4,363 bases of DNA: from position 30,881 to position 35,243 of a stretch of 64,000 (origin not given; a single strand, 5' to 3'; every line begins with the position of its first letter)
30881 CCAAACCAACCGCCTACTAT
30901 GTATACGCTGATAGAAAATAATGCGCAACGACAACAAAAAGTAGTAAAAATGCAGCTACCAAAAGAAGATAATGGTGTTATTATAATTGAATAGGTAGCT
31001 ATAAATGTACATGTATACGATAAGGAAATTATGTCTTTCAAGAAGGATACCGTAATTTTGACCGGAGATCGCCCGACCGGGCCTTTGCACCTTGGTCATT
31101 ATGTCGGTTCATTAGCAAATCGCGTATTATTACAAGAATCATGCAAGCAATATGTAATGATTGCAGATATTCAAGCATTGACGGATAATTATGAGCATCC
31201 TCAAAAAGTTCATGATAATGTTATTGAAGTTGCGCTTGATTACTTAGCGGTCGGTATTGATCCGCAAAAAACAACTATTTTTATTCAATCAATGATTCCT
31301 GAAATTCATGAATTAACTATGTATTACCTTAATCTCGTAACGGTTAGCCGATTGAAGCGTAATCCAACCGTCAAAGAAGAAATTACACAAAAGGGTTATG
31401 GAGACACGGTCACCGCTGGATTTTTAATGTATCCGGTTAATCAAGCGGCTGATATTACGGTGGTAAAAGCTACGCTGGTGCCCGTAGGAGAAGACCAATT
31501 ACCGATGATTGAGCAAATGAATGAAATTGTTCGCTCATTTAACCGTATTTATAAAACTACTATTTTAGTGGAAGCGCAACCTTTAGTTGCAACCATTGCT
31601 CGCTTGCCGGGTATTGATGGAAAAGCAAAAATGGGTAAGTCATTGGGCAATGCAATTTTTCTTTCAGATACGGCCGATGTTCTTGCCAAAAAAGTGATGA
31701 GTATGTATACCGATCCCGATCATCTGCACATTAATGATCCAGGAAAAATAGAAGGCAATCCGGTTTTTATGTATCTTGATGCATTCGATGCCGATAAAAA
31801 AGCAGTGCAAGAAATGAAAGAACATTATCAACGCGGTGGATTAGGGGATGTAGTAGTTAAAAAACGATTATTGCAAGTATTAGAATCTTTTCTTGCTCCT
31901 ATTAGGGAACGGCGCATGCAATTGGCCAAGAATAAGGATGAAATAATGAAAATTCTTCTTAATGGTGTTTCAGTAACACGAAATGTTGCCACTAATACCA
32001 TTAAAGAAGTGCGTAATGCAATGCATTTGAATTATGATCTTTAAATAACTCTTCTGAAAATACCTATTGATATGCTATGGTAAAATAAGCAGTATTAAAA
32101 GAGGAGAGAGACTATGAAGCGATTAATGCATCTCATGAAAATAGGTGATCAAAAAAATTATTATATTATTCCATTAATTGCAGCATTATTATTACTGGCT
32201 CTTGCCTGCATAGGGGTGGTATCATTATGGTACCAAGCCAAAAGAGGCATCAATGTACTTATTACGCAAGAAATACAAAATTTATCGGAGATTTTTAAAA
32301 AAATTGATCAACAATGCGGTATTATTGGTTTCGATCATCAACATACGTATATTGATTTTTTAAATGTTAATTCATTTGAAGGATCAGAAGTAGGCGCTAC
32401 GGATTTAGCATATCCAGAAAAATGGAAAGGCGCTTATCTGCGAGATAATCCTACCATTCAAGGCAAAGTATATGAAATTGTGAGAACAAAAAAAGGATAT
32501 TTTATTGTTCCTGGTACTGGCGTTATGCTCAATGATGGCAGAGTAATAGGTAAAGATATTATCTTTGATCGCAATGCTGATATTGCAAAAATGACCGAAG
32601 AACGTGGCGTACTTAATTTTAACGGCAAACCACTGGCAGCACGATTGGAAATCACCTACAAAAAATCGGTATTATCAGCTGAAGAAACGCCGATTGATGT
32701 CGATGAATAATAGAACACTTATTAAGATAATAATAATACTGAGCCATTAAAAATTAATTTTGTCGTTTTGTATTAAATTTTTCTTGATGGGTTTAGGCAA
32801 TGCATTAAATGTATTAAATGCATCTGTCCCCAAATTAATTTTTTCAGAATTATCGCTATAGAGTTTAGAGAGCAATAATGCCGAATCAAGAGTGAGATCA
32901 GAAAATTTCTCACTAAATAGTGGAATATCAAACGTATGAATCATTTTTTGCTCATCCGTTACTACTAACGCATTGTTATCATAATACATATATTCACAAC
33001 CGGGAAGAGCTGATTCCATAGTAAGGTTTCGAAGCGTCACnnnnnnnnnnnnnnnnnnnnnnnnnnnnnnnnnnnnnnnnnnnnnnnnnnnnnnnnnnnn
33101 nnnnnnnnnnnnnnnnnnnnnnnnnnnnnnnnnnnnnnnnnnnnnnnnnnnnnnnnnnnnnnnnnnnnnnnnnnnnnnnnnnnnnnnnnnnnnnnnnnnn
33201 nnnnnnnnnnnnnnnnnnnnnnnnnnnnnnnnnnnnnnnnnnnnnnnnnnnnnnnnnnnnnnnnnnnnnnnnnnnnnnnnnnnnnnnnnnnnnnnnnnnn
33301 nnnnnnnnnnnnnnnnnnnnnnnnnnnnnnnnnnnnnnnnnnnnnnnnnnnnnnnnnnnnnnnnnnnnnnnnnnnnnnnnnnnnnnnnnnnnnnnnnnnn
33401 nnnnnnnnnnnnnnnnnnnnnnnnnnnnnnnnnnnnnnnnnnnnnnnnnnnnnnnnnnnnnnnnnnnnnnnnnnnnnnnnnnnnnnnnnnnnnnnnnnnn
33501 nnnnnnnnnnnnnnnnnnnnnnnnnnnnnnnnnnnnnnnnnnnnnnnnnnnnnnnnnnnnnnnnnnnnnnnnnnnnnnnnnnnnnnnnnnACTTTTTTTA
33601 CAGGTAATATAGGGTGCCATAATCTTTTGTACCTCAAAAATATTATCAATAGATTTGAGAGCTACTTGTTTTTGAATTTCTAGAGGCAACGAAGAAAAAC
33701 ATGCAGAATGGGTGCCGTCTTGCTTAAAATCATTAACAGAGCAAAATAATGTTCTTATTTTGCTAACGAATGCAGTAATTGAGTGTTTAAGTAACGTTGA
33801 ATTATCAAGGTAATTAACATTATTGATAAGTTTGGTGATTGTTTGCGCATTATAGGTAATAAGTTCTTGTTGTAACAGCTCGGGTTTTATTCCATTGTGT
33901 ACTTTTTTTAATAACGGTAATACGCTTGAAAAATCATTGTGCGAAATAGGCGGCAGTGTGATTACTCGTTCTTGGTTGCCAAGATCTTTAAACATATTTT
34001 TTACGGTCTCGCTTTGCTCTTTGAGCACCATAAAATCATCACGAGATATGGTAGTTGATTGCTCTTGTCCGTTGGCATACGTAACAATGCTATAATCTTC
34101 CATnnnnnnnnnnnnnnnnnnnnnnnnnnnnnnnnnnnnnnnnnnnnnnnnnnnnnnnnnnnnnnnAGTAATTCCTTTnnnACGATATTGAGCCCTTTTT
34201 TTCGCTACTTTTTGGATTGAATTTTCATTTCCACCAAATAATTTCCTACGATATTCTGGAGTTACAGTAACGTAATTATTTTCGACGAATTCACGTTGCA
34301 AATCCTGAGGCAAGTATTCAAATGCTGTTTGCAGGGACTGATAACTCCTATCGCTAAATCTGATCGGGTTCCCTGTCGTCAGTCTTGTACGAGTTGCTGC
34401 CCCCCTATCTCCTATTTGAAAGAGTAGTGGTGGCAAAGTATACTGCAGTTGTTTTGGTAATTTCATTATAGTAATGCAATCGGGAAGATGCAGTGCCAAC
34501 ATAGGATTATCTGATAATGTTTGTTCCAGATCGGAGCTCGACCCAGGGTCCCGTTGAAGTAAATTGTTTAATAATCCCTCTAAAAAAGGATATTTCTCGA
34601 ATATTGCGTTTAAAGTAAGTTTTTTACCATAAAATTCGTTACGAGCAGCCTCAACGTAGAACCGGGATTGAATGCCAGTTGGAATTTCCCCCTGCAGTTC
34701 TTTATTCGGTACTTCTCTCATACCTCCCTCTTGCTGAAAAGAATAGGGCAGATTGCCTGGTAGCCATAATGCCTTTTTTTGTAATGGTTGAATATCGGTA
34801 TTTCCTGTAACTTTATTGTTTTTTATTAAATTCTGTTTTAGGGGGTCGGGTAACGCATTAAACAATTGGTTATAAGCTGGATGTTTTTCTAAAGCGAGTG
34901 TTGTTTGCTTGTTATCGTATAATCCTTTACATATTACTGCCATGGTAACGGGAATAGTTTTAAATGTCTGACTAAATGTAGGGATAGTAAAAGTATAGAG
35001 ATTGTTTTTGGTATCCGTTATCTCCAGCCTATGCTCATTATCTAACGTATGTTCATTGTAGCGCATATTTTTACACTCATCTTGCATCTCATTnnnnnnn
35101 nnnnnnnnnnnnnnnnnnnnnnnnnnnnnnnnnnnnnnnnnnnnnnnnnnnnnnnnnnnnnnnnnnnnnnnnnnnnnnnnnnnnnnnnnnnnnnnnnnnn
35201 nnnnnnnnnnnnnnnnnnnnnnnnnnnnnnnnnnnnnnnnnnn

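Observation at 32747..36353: Two tandem secreted proteins fusing a Skp1/BTB-POZ-like domain to WD40-like repeats: possible mimics of cullin-RING ligase substrate adaptors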

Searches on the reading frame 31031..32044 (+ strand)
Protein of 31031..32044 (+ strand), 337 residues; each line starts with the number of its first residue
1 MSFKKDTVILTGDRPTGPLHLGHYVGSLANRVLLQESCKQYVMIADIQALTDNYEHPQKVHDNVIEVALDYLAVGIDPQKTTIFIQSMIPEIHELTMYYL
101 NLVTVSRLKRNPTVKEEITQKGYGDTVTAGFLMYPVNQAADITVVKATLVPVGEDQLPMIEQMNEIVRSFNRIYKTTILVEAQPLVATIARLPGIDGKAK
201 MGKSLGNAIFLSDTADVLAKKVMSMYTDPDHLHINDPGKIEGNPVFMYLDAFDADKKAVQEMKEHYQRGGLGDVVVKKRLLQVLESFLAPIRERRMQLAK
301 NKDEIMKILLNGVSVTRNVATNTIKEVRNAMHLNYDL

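Call 8: list_cluster_members(proteins=[P0001, window:31031-32044:+, window:36517-38127:-])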
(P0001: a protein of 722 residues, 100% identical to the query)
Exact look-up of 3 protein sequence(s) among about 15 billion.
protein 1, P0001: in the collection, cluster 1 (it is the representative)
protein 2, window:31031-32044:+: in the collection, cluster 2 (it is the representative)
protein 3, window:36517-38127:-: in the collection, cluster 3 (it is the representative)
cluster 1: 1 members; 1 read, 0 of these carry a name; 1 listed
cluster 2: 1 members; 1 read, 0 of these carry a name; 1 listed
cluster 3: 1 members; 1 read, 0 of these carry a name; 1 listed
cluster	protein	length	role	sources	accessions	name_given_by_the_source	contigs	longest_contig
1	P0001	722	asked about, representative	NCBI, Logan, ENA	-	-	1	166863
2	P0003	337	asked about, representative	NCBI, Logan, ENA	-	-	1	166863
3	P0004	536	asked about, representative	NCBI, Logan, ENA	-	-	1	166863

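Call 24: find_related_loci(query=window:31031-32044:+, collection=genome_contigs, flank=10000)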
Query window:31031-32044:+ (337 aa) in genome_contigs; peptide patterns used: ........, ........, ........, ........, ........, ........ (x = any residue, [..] = any of these).
201 stretches matched a pattern; 138 encode a relative of the query (tblastn E <= 1e-3); the best 80 are kept; 80 distinct loci.
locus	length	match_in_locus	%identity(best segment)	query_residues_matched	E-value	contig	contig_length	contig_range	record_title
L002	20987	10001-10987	71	7-335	1e-161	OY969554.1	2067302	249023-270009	MAG: uncultured Chlamydiales bacterium isolate MFD04540.bin.c.3 genome assembly, chromosome: 1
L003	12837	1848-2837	72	6-335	4e-161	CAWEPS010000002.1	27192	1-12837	MAG: uncultured bacterium isolate MFD02138.bin.3.60 genome assembly, contig: contig_100683, whole genome shotgun sequenc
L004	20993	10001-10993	69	5-335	5e-158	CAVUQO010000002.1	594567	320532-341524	MAG: Candidatus Babeliales bacterium isolate MFD05580.bin.2.90 genome assembly, contig: contig_30752, whole genome shotg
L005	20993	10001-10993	69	5-335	5e-157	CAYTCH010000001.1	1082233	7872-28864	MAG TPA_asm: uncultured Pseudomonadota bacterium isolate SRP302447_co2_209 genome assembly, contig: NODE_6_length_108223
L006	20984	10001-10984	68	8-335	1e-156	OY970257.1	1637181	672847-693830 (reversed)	MAG: uncultured bacterium isolate MFD00082.bin.1.38 genome assembly, chromosome: 1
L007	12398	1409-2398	69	8-337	6e-156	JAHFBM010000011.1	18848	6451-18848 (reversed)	MAG: bacterium isolate nzgw199 NODE_3065_length_18849_cov_3.252563, whole genome shotgun sequence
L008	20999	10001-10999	69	4-336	9e-156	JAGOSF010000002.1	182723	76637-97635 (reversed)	Candidatus Babeliales bacterium isolate Gw_Eff_bin_310 Gw_Eff_60_length_182723_cov_49.935793, whole genome shotgun seque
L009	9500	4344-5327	69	8-335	2e-155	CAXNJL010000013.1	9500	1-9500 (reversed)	MAG: Candidatus Babeliales bacterium isolate TH-11nov19-95 genome assembly, contig: TH-11nov19-C18082, whole genome shot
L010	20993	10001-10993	69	5-335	2e-155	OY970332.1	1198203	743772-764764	MAG: uncultured bacterium isolate MFD05580.bin.2.45 genome assembly, chromosome: 1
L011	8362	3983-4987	67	1-335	3e-155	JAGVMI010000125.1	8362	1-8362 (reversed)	MAG: Candidatus Babeliales bacterium isolate SW_49 c_000000124448, whole genome shotgun sequence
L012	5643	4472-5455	68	8-335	1e-155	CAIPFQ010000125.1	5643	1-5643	MAG: uncultured Chlamydiae bacterium isolate Kiruna_bin-13304 genome assembly, contig: bin-13304:125/256, whole genome s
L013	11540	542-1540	68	1-335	3e-154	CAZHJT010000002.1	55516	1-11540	MAG TPA_asm: uncultured Pseudomonadota bacterium isolate SRP170004_co1_148 genome assembly, contig: NODE_674_length_5551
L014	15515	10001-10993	67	5-335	8e-153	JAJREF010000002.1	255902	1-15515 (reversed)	MAG: Rhabdochlamydiaceae bacterium isolate LVE1205-5 contig_2251, whole genome shotgun sequence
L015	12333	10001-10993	67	5-335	8e-153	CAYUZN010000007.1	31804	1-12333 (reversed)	MAG TPA_asm: uncultured bacterium isolate SRP292972_co3_114 genome assembly, contig: NODE_897_length_31804_cov_4.438376,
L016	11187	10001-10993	67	5-335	5e-153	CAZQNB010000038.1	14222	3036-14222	MAG TPA_asm: uncultured bacterium isolate SRP286056_co3_62 genome assembly, contig: NODE_4583_length_14222_cov_22.867509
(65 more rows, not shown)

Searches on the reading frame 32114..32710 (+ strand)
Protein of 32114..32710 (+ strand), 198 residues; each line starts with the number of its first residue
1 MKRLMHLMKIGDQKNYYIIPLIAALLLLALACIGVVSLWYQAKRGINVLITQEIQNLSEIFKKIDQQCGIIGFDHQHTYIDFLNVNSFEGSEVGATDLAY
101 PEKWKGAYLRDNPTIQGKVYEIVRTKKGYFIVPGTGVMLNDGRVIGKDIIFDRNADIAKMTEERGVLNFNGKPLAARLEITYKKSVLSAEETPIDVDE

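Call 3: search_protein_families(library=pfam, proteins=[window:32114-32710:+], max_evalue=10)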
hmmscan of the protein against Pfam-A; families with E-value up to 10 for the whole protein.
window:32114-32710:+ (198 aa): 1 family
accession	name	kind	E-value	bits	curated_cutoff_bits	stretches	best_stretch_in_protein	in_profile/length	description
PF19401.4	DUF5976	-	0.25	11.8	25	1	12-27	17-32/50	Family of unknown function (DUF5976)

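Call 88: search_protein_families(library=ncbifam, proteins=[window:32114-32710:+], max_evalue=0.01)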
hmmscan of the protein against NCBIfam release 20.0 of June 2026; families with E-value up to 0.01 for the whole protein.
window:32114-32710:+ (198 aa): 0 families

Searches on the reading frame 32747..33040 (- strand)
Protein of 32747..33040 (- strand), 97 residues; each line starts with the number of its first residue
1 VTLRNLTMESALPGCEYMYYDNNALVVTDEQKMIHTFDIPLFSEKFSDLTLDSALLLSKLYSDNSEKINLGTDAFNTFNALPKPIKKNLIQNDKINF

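Call 3: search_protein_families(library=pfam, proteins=[window:32747-33040:-], max_evalue=10)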
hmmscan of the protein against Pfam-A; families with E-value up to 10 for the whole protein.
window:32747-33040:- (97 aa): 0 families

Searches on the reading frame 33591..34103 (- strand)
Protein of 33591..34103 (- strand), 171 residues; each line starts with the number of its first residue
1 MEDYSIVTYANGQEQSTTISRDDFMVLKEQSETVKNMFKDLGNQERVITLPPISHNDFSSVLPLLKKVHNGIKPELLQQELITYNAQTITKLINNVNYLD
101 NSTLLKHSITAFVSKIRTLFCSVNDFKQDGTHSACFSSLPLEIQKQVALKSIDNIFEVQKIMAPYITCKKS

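Call 11: search_protein_families(library=pfam, proteins=[window:33591-34103:-], max_evalue=10)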
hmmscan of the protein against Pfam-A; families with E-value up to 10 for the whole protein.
seq(171 aa): 4 families
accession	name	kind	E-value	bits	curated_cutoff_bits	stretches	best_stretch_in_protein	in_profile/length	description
PF24235.1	RHG29_45_N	-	0.0048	17.6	27.7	1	28-122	12-102/108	Rho GTPase-activating protein 29/45 N-terminal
PF03931.21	Skp1_POZ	-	0.0082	16.7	21.9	1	29-56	21-48/62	Skp1 family, tetramerisation domain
PF22604.1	TetR_HI_0893_C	-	0.049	14.5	27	1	84-160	16-89/112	Tetracyclin repressor-like HI_0893, C-terminal domain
PF24715.1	YxiF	-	0.085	13.3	25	1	15-90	8-84/140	YxiF protein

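Call 14: search_solved_structures(query=window:33591-34103:-, max_evalue=10, show_alignments=3)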
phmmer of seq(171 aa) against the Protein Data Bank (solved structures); distinct sequences matched with E-value up to 10: 2.
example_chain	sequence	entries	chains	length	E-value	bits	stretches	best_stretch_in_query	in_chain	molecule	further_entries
6v88_A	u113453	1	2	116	0.047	17.1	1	30-109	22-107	SCF ubiquitin ligase complex protein SKP1a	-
3on4_A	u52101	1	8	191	1.1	12.7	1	77-154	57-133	Transcriptional regulator, TetR family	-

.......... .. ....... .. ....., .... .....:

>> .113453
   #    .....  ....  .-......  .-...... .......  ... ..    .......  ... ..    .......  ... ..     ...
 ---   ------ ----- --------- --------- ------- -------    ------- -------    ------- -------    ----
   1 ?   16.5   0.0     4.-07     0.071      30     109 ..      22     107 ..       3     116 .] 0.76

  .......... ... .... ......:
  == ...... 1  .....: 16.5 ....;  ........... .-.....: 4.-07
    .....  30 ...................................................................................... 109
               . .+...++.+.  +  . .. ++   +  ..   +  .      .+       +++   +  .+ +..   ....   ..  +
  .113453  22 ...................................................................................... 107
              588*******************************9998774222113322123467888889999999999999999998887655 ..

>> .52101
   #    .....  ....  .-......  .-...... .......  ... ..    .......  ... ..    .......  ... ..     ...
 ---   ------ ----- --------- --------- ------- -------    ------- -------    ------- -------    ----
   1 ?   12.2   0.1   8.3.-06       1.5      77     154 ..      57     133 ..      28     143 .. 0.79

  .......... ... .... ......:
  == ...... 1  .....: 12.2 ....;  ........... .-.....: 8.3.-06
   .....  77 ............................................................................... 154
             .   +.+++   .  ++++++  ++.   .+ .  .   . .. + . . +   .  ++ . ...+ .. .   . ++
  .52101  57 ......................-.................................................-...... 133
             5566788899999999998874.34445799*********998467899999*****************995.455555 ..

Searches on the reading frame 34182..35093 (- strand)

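Call 11: search_protein_families(library=pfam, proteins=[window:34182-35093:-], max_evalue=10)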
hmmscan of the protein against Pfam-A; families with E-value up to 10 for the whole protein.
seq(304 aa): 1 family
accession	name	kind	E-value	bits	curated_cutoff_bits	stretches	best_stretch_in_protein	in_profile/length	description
PF15007.11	CEP44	-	0.11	13.2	27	1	236-275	59-98/126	Centrosomal spindle body, CEP44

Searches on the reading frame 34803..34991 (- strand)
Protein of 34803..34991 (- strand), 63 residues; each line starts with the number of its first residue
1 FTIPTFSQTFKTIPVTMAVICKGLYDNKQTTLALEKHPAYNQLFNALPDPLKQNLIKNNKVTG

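Call 86: search_solved_structures(query=A10, max_evalue=10, show_alignments=1)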
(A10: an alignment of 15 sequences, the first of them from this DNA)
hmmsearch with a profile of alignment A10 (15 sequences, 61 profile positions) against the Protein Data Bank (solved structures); distinct sequences matched with E-value up to 10: 12.
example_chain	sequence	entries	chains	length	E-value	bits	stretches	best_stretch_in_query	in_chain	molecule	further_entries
6uzt_A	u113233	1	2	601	0.072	16.4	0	37-57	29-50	Receptor-type tyrosine-protein phosphatase alpha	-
8g64_A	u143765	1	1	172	0.36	14.2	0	37-54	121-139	Flavodoxin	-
4pet_A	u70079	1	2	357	0.86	13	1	41-56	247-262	Extracellular solute-binding protein, family 7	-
1t1r_A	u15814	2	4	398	1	12.7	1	19-55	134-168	1-deoxy-D-xylulose 5-phosphate reductoisomerase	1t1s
1k5h_A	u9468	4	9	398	1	12.7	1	19-55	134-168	1-deoxy-D-xylulose-5-phosphate reductoisomerase | 1-deoxy-D-xylulose 5-phosphate reductoisomerase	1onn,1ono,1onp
1jvs_A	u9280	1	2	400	1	12.7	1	19-55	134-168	1-deoxy-D-xylulose 5-phosphate reductoisomerase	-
1q0h_A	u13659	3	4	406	1.1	12.7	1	19-55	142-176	1-deoxy-D-xylulose 5-phosphate reductoisomerase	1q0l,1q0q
3r0i_A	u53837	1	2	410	1.1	12.7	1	19-55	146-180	1-deoxy-D-xylulose 5-phosphate reductoisomerase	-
3anl_A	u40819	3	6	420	1.1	12.6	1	19-55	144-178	1-deoxy-D-xylulose 5-phosphate reductoisomerase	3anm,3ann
2egh_A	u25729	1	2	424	1.1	12.6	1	19-55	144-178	1-deoxy-D-xylulose 5-phosphate reductoisomerase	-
6vlz_TA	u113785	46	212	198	2.1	11.7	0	45-58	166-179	39S ribosomal protein L12, mitochondrial | Large ribosomal subunit protein bL12m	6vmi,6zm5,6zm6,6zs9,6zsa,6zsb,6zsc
3gmi_A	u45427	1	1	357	2.6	11.4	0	27-54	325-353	UPF0348 protein MJ0951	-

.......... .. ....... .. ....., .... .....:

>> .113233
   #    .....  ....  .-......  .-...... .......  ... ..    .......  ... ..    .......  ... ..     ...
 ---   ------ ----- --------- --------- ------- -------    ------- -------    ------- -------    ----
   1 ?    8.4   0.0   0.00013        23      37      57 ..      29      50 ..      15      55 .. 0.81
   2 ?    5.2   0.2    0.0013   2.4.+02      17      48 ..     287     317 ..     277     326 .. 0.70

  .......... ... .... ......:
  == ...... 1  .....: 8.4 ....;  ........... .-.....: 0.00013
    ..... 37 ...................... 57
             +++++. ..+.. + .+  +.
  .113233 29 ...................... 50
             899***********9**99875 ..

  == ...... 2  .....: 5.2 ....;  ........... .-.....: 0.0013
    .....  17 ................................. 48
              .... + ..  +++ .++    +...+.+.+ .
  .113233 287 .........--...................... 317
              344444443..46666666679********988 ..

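Call 87: search_protein_families(library=pfam, alignment_id=A10, max_evalue=1)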
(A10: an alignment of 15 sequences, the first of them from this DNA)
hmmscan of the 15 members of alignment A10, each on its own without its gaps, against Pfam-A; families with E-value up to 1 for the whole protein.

A. member 1, seq(63 aa): 0 families

B. families by the number of members that match (of 15 scanned): 12 families
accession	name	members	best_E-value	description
PF14163.11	SieB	1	0.012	Super-infection exclusion protein B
PF03461.20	TRCF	1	0.02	TRCF domain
PF06148.17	COG2_N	1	0.026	COG2 N-terminal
PF18882.5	DUF5647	1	0.035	Family of unknown function (DUF5647)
PF22909.1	Caulimovir_coat_dom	1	0.037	Caulimovirus coat protein, conserved domain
PF09280.16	XPC-binding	1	0.057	XPC-binding domain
PF07813.17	LTXXQ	1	0.067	LTXXQ motif family protein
PF14106.11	DUF4279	1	0.071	Domain of unknown function (DUF4279)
PF13891.11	zf-C3Hc3H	1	0.099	Potential DNA-binding domain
PF22372.1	BA_2335-like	1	0.11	BA_2335-like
PF17601.7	DUF5497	1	0.13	Family of unknown function (DUF5497)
PF24059.1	DUF7360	1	0.58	Domain of unknown function (DUF7360)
